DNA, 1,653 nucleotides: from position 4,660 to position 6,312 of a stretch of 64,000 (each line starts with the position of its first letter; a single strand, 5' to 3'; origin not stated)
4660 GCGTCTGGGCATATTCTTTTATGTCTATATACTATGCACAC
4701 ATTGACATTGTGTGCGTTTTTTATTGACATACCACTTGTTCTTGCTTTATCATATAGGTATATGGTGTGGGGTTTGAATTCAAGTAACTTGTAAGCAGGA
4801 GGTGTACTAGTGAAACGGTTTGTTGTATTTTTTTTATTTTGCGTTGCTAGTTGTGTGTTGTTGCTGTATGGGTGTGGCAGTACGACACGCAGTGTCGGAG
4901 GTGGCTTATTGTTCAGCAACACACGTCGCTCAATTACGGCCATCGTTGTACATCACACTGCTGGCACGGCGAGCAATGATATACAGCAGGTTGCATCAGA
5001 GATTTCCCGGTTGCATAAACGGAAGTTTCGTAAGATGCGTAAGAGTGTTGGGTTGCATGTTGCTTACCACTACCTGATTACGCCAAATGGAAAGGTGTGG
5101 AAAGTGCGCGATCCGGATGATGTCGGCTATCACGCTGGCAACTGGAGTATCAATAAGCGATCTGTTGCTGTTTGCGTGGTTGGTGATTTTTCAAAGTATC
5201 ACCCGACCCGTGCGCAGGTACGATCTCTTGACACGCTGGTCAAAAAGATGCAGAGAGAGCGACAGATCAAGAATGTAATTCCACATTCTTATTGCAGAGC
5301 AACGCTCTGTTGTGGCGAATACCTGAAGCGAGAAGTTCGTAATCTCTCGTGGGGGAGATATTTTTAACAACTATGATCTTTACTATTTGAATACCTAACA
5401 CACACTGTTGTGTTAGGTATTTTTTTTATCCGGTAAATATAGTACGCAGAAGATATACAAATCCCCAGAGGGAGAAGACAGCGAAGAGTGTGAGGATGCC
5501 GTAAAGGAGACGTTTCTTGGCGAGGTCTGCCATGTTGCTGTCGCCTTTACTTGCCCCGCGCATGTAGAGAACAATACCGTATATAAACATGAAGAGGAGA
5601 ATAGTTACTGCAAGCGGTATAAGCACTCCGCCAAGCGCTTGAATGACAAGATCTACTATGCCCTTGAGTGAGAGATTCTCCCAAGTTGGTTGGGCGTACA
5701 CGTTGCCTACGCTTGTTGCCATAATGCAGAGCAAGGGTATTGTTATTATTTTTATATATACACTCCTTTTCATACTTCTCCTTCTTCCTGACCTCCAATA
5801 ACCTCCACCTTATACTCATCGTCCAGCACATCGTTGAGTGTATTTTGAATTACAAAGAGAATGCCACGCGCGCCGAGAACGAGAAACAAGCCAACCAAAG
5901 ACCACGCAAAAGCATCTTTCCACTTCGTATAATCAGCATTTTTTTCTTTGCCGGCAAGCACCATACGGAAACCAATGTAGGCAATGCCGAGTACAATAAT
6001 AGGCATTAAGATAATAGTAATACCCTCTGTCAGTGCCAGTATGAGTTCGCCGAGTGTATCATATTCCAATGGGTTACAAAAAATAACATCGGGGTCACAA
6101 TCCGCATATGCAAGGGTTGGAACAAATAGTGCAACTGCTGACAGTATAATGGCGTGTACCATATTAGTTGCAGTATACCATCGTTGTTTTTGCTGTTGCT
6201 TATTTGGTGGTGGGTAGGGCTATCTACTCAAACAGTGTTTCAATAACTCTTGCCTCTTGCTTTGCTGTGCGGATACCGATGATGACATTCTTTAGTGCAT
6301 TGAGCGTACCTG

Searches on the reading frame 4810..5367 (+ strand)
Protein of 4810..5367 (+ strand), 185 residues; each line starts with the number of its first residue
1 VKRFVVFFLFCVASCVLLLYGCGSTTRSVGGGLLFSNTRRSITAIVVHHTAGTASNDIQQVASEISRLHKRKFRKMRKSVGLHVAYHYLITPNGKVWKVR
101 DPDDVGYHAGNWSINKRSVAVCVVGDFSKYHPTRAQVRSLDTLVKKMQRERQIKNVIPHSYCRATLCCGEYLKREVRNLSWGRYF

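Call 10: search_protein_families(library=pfam, proteins=[window:4810-5367:+], max_evalue=0.01)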
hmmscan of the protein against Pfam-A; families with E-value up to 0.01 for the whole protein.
window:4810-5367:+ (185 aa): 1 family
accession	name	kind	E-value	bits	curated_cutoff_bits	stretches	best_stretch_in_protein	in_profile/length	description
PF01510.30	Amidase_2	-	5.1e-23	82.3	26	1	40-161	3-121/131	N-acetylmuramoyl-L-alanine amidase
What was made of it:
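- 4810..5367 (+): Downstream gene: a 185-aa lipoprotein N-acetylmuramoyl-L-alanine amidase (lipobox LYGC). It is always next to the RNA and in the same orientation. Pfam Amidase_2, 5e-23 (call 10).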

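Call 13: find_encoding_contigs(protein=window:4810-5367:+, flank=3000, max_places=10)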
Protein window:4810-5367:+ (185 aa): no gene with exactly this product is on record in the collection.

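Call 17: find_encoding_contigs(protein=window:4810-5364:+, flank=3000, max_places=10)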
Protein seq(185 aa) (185 aa): no gene with exactly this product is on record in the collection.
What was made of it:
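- Tried and rejected: It failed with both V and M as the first residue (calls 13, 17).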

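Call 18: find_homologous_proteins(query=window:4810-5364:+)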
Query seq(185 aa) (185 aa): 23 proteins with E <= 0.001 among 55 candidates.
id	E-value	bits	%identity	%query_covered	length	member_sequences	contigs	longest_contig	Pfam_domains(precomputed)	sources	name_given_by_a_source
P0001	2.3e-97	342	79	100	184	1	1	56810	PF01510.31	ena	-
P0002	7.0e-94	330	76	99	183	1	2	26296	PF01510.31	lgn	-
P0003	3.6e-92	325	74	100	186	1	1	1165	PF01510.31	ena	-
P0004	3.5e-89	315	73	100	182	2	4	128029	PF01510.31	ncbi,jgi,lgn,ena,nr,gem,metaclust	ncbi:MAG: peptidoglycan recognition family protein [Candidatus Kaiserbacteria bacterium]|nr:peptidog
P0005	1.1e-87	310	71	100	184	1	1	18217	PF01510.31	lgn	-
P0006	1.1e-84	301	69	99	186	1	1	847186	PF01510.31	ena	-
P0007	6.7e-80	285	67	100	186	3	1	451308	PF01510.31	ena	-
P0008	5.5e-79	282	66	100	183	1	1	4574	PF01510.31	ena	-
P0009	2.6e-78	280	66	100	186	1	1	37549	PF01510.31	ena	-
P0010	5.4e-78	279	68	100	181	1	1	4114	PF01510.31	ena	-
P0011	1.0e-75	271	70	91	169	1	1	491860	PF01510.31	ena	-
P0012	4.7e-73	263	72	84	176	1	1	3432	PF01510.31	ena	-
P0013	1.3e-70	255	100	59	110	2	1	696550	PF01510.31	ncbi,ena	-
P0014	4.1e-69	250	67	84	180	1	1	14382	PF01510.31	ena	-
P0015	2.5e-59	218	59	79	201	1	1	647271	PF01510.31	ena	-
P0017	5.2e-59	217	52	96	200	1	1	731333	PF01510.31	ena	-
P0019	2.0e-51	192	54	79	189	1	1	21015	PF01510.31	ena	-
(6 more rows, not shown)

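Call 19: find_encoding_contigs(protein=P0013, flank=3000, max_places=2)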
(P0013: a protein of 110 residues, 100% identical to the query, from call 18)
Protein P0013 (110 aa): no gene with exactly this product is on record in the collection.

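Call 20: find_encoding_contigs(protein=P0001, flank=4000, max_places=2)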
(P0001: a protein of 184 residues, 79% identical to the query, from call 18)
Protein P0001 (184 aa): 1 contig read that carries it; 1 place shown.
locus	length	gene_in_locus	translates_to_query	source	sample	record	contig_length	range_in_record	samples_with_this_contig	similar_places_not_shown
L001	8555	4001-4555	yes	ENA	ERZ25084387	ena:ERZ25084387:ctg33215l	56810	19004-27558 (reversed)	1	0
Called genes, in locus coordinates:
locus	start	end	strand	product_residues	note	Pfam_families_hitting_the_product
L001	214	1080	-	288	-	-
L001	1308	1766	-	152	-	-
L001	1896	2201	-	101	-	PF18895:T4SS_pilin (weak)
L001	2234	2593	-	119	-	PF18895:T4SS_pilin (weak)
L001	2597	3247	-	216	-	PF18895:T4SS_pilin (weak)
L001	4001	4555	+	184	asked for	PF01510:Amidase_2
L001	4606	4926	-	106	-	-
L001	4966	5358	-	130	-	PF18895:T4SS_pilin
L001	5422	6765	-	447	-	-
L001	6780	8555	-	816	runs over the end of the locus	PF00521:DNA_topoisoIV, PF03989:DNA_gyraseA_C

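Call 21: find_encoding_contigs(protein=P0004, flank=4000, max_places=3)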
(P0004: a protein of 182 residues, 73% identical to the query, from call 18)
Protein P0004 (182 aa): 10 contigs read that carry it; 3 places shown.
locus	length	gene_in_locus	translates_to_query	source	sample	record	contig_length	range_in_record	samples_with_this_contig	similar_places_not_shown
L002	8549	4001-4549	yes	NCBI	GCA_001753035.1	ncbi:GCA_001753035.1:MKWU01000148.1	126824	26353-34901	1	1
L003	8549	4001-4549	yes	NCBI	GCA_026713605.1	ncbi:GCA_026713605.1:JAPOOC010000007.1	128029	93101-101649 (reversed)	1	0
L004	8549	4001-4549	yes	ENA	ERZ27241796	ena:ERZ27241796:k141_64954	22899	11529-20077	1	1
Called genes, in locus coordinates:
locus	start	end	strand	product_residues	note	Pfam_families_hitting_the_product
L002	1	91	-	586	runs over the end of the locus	-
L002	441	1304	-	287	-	-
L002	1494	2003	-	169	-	-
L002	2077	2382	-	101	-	PF18895:T4SS_pilin (weak)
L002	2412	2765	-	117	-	PF18895:T4SS_pilin (weak)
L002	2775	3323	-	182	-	-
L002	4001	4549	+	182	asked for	PF01510:Amidase_2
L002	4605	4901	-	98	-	-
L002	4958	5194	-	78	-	PF18895:T4SS_pilin (weak)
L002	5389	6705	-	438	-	PF13416:SBP_bac_8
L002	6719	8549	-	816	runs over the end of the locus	PF00521:DNA_topoisoIV, PF03989:DNA_gyraseA_C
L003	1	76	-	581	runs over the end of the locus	-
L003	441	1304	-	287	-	-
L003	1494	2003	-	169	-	-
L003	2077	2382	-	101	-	PF18895:T4SS_pilin (weak)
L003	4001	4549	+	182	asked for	PF01510:Amidase_2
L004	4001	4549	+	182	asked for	PF01510:Amidase_2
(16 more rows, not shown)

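Call 22: find_encoding_contigs(protein=P0006, flank=4000, max_places=2)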
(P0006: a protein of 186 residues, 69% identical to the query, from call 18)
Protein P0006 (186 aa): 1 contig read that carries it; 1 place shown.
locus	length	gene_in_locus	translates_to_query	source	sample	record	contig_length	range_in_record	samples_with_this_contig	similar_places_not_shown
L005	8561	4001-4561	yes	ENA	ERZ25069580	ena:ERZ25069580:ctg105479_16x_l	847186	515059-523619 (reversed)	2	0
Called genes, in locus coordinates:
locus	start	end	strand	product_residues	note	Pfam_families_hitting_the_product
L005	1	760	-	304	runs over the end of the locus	-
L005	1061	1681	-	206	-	-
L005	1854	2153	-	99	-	PF18895:T4SS_pilin (faint)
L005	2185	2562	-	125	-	PF18895:T4SS_pilin (weak)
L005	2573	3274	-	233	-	PF18895:T4SS_pilin (weak)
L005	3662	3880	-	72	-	-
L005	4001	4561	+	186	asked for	PF01510:Amidase_2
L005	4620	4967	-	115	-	-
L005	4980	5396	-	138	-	PF18895:T4SS_pilin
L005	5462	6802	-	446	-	-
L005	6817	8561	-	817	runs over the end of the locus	PF00521:DNA_topoisoIV, PF03989:DNA_gyraseA_C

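Call 23: find_encoding_contigs(protein=P0007, flank=4000, max_places=2)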
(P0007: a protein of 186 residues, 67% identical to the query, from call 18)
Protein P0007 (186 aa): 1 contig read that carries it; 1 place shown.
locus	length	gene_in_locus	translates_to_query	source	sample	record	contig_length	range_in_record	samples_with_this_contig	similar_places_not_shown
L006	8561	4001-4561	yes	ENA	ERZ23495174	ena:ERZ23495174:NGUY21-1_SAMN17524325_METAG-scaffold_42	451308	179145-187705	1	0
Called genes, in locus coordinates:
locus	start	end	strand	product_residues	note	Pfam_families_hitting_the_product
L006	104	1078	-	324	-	-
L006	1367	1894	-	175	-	-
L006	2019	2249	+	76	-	-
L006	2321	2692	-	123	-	PF18895:T4SS_pilin (weak)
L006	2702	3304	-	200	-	-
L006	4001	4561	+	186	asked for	PF01510:Amidase_2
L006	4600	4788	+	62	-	-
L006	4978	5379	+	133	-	-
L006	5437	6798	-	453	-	-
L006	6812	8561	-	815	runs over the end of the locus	PF00521:DNA_topoisoIV, PF03989:DNA_gyraseA_C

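Call 24: find_encoding_contigs(protein=P0011, flank=4000, max_places=2)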
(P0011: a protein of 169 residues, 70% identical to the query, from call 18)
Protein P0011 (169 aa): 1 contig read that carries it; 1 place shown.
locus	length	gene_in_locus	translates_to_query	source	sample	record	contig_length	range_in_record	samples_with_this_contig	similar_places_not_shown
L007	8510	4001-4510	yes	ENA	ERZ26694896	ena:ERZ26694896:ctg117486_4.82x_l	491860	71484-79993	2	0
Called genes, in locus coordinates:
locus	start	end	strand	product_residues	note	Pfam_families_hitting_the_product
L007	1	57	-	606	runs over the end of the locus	-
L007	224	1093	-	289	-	-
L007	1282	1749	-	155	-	-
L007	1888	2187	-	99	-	PF18895:T4SS_pilin (weak)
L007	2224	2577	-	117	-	PF18895:T4SS_pilin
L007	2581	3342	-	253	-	-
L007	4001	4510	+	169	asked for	PF01510:Amidase_2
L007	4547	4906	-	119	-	-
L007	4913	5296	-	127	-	PF18895:T4SS_pilin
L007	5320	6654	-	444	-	-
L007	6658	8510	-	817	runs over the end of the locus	PF00521:DNA_topoisoIV, PF03989:DNA_gyraseA_C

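Call 25: find_encoding_contigs(protein=P0015, flank=4000, max_places=2)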
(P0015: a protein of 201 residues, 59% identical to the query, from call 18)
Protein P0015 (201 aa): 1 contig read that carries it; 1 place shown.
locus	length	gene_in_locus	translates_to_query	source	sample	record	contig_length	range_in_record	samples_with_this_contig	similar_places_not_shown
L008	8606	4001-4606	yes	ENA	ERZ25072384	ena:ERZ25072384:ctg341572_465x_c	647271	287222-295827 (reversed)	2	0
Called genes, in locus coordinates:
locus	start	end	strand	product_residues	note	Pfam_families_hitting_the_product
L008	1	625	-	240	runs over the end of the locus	-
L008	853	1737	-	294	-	-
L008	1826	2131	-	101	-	PF18895:T4SS_pilin (weak)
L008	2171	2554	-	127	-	PF18895:T4SS_pilin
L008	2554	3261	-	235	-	-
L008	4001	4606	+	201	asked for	PF01510:Amidase_2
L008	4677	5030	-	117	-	-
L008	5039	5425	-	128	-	PF18895:T4SS_pilin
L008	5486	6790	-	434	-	-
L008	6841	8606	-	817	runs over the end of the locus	PF00521:DNA_topoisoIV, PF03989:DNA_gyraseA_C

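Call 26: find_encoding_contigs(protein=P0017, flank=4000, max_places=2)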
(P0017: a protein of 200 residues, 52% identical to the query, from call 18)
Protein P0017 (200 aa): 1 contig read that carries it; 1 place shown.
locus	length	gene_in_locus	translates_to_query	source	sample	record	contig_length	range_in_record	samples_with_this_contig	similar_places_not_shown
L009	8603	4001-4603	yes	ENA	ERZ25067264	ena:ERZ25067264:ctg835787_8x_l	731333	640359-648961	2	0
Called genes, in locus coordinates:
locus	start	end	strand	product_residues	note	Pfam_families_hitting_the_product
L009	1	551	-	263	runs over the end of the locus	-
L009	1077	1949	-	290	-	PF18947:HAMP_2 (faint)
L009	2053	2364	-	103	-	PF04956:TrbC (weak), PF18895:T4SS_pilin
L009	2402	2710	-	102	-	-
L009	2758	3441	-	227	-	-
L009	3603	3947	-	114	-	-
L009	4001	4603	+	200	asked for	PF01510:Amidase_2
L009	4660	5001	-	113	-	-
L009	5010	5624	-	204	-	PF18895:T4SS_pilin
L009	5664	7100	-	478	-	-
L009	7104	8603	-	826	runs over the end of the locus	PF00521:DNA_topoisoIV, PF03989:DNA_gyraseA_C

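Call 36: find_encoding_contigs(protein=P0019, flank=4000, max_places=2)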
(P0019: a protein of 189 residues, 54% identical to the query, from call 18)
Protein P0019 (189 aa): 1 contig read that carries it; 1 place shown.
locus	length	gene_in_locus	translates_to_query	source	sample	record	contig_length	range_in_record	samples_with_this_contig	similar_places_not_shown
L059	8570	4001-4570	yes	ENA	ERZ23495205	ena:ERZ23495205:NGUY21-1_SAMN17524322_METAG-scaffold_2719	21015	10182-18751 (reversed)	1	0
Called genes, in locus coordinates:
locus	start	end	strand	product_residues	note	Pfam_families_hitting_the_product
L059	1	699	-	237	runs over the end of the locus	-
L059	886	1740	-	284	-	-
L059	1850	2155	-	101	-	PF18895:T4SS_pilin (weak)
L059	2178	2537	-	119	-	PF18895:T4SS_pilin (weak)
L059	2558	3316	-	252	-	-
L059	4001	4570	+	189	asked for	PF01510:Amidase_2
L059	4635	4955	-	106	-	-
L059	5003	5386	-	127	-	PF18895:T4SS_pilin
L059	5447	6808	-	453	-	-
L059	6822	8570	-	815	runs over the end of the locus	PF00521:DNA_topoisoIV, PF03989:DNA_gyraseA_C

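Call 37: find_encoding_contigs(protein=P0009, flank=4000, max_places=2)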
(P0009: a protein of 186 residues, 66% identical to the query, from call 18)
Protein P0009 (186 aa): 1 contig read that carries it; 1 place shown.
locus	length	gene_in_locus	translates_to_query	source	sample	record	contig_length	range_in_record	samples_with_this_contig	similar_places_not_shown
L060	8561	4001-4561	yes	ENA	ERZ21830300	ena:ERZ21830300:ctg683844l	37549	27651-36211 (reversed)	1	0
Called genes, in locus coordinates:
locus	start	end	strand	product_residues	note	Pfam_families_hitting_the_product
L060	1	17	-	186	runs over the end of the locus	-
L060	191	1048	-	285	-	-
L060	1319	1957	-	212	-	-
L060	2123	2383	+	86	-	-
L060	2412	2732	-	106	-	PF18895:T4SS_pilin (weak)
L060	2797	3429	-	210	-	-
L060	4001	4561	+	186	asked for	PF01510:Amidase_2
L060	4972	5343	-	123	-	PF18895:T4SS_pilin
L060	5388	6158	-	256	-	-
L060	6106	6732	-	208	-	-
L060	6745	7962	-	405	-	PF00521:DNA_topoisoIV (weak), PF03989:DNA_gyraseA_C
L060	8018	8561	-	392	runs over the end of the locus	PF00521:DNA_topoisoIV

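Call 81: search_protein_families(library=phrogs, proteins=[window:4810-5367:+], max_evalue=0.001)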
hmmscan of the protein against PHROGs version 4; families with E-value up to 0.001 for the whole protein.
window:4810-5367:+ (185 aa): 10 families
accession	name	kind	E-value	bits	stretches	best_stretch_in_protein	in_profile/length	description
phrog_822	-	lysis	1.5e-22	81.4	1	37-176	19-153/215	amidase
phrog_1493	-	lysis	2.7e-15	57.4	1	40-172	32-155/394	endolysin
phrog_7698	-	lysis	1.6e-12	48.8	1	37-178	19-148/316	endolysin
phrog_9611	-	lysis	1.3e-07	32.5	1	40-173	21-153/246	endolysin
phrog_19265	-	unknown function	7.8e-07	30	1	40-172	22-145/293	-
phrog_1794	-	lysis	2.1e-06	28.4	1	40-173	54-184/336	amidase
phrog_833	-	lysis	2.7e-05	25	1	41-123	29-99/294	endolysin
phrog_14048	-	lysis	3.3e-05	24.7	1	41-174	26-158/305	endolysin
phrog_35436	-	lysis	0.00036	20.9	1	83-172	49-138/266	amidase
phrog_2338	-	lysis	0.0008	19.9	0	40-173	26-156/346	endolysin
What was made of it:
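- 4810..5367 (+): PHROG amidase/endolysin families (call 81).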

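Call 82: search_protein_families(library=ncbifam, proteins=[window:4810-5367:+], max_evalue=0.001)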
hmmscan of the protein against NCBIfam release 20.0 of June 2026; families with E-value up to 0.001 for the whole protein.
window:4810-5367:+ (185 aa): 0 families

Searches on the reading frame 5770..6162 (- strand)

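Call 10: search_protein_families(library=pfam, proteins=[window:5770-6162:-], max_evalue=0.01)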
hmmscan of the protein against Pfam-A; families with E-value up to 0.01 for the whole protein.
window:5770-6162:- (130 aa): 2 families
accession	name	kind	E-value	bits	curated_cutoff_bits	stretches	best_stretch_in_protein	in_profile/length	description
PF18895.5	T4SS_pilin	-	2.4e-10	40.8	26.6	1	35-102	3-68/71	Type IV secretion system pilin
PF04956.18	TrbC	-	0.00024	21.7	27.9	1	3-101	13-94/98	TrbC/VIRB2 pilin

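Call 81: search_protein_families(library=phrogs, proteins=[window:5770-6162:-], max_evalue=0.001)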
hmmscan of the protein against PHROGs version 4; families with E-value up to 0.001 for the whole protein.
window:5770-6162:- (130 aa): 0 families
